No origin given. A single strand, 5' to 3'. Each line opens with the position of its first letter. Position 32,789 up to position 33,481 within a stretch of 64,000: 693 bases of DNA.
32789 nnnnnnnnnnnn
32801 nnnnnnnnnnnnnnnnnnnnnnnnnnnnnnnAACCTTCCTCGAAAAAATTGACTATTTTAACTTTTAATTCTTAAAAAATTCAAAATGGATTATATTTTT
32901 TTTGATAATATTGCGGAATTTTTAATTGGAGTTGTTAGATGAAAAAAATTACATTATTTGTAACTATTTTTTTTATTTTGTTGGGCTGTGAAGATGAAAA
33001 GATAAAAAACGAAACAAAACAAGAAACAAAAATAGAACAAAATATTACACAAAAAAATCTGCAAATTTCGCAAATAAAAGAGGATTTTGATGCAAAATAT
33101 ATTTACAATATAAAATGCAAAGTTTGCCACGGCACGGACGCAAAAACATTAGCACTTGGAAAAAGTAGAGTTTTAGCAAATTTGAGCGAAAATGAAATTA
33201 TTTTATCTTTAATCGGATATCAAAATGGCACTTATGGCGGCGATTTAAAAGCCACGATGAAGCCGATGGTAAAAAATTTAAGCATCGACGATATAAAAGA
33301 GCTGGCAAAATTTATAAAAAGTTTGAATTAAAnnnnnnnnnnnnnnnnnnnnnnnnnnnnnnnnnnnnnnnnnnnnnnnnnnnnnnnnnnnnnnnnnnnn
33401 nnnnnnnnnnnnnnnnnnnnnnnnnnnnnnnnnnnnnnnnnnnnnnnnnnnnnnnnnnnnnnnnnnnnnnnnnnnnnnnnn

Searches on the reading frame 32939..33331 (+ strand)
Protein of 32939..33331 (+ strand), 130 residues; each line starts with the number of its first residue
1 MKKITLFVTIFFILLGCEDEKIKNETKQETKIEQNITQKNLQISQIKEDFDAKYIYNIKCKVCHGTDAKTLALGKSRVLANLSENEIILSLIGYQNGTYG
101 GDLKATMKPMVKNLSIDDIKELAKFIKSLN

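Call 7: search_protein_families(library=pfam, proteins=[window:32939-33331:+])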
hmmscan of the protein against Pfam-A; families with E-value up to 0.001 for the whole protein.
window:32939-33331:+ (130 aa): 2 families
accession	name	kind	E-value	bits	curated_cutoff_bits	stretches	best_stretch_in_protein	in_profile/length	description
PF00034.26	Cytochrom_C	-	2.1e-05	26.2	21.3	1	53-129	5-89/90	Cytochrome c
PF13442.11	Cytochrome_CBB3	-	6.4e-05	23.6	27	1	53-126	7-68/68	Cytochrome C oxidase, cbb3-type, subunit III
